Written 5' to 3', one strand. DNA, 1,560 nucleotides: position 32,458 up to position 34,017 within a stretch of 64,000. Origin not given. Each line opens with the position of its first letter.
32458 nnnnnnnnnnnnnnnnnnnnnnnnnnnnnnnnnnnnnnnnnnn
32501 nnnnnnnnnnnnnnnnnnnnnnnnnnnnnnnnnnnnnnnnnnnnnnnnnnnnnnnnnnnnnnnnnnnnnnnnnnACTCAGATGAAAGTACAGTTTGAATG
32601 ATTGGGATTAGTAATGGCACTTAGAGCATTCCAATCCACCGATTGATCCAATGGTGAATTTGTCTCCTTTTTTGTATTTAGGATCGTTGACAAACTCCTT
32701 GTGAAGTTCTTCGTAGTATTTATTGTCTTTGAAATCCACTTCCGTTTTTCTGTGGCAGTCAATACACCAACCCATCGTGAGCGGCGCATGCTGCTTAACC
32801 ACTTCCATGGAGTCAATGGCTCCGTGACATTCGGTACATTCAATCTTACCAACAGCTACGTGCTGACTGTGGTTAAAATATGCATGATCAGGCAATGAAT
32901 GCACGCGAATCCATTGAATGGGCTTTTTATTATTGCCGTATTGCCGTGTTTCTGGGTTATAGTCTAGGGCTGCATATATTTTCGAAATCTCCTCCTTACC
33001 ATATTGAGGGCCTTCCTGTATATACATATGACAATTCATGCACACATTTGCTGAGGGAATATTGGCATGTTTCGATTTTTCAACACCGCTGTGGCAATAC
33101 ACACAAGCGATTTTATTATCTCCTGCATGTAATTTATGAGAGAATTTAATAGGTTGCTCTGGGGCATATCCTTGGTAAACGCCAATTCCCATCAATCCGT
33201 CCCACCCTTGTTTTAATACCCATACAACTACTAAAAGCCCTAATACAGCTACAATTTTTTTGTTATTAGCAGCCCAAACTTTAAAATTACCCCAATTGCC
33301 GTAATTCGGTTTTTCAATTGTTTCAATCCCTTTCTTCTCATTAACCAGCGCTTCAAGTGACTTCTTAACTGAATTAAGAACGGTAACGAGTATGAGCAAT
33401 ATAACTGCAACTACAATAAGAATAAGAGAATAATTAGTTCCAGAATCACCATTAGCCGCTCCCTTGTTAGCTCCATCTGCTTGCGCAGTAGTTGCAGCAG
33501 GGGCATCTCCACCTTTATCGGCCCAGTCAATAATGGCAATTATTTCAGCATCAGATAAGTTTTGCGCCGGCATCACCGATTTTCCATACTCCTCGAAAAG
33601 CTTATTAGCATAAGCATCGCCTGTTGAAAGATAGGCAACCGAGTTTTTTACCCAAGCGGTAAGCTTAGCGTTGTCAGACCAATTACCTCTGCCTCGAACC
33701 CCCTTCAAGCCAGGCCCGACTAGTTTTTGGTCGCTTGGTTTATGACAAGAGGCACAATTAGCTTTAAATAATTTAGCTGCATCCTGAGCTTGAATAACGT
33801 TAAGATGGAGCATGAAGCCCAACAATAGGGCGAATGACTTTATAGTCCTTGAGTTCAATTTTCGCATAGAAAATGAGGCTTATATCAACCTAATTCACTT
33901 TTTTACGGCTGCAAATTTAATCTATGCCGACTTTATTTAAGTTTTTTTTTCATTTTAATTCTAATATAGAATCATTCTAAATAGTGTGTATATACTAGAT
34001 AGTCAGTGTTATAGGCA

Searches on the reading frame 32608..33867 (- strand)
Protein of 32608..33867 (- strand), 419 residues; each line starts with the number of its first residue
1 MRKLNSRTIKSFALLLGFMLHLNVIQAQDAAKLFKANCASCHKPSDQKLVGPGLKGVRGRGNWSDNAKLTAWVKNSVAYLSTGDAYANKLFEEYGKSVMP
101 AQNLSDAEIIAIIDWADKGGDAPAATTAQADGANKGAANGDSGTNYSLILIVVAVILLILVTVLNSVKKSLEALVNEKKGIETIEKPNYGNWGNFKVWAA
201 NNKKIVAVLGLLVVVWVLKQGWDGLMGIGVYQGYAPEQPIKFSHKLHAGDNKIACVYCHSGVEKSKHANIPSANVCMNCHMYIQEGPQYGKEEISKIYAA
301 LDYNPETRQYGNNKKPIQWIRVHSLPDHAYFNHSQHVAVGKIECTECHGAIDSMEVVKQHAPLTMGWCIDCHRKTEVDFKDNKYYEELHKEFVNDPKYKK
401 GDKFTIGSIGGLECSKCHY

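Call 6: search_protein_families(library=ncbifam, proteins=[window:32608-33867:-])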
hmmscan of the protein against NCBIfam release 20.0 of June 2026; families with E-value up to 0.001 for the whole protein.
window:32608-33867:- (419 aa): 4 families
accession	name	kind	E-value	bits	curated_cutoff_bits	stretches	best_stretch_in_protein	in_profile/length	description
NF041781.1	mnquin_red_QrcA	equivalog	3.1e-18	66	180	1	236-360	27-136/174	menaquinone reductase multiheme cytochrome c subunit QrcA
TIGR03508.1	decahem_SO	subfamily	3.5e-05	23.4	192.2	0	316-382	70-134/258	DmsE family decaheme c-type cytochrome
NF041028.1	decahem_GSU2203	exception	8.3e-05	21.9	325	0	321-377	106-160/317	GSU2203 family decaheme c-type cytochrome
TIGR04257.1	nanowire_3heme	domain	0.00034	20.7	40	0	237-280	10-58/75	c(7)-type cytochrome triheme domain-containing protein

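Call 27: search_protein_families(library=pfam, proteins=[window:32608-33867:-])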
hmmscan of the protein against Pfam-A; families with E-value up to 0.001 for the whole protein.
window:32608-33867:- (419 aa): 7 families
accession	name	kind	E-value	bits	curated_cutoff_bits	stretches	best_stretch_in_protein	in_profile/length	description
PF14522.11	Cytochrome_C7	-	1.8e-11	44.1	24.8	2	241-281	2-49/67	Cytochrome c7 and related cytochrome c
PF02085.21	Cytochrom_CIII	-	2.3e-07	31.5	22.9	0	236-290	17-58/101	Class III cytochrome C family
PF00034.26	Cytochrom_C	-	3e-07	32.1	21.3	1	28-115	2-85/90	Cytochrome c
PF14537.11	Cytochrom_c3_2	-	9.6e-07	29.6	25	0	244-280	51-78/79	Cytochrome c3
PF13442.11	Cytochrome_CBB3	-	1e-06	29.4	27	1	26-115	2-67/68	Cytochrome C oxidase, cbb3-type, subunit III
PF22113.1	Mtrc-MtrF_II-IV_dom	-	1.4e-06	28.4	30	0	339-418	4-88/176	Outer membrane cytochrome MtrC/MtrF-like, domains II/IV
PF09699.15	Paired_CXXCH_1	-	0.0002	21.4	20.6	0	360-375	1-16/41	Doubled CXXCH motif (Paired_CXXCH_1)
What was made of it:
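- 22562..33867 (-): Operon context, all other genes intact: actA (32608..33867), actB (29362..32574), actC, actD (27417..27953), actE (26715..27407), actF (25503..26684), coxB (24445..25470), coxA (22562..24412). Calls 6 and 27 give the family hits.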

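Call 40: find_encoding_contigs(protein=window:32608-33867:-, flank=10000, max_places=10)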
Protein window:32608-33867:- (419 aa): 1 contig read that carries it; 1 place shown.
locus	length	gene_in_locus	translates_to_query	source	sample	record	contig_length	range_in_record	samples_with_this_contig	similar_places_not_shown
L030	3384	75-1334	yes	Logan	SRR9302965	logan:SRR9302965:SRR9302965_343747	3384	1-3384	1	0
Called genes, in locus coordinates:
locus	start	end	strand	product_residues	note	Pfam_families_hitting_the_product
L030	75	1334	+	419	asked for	PF00034:Cytochrom_C, PF02085:Cytochrom_CIII (faint), PF13442:Cytochrome_CBB3 (weak), PF14522:Cytochrome_C7 (faint), PF14537:Cytochrom_c3_2 (faint), PF22113:Mtrc-MtrF_II-IV_dom (faint)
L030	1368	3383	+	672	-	?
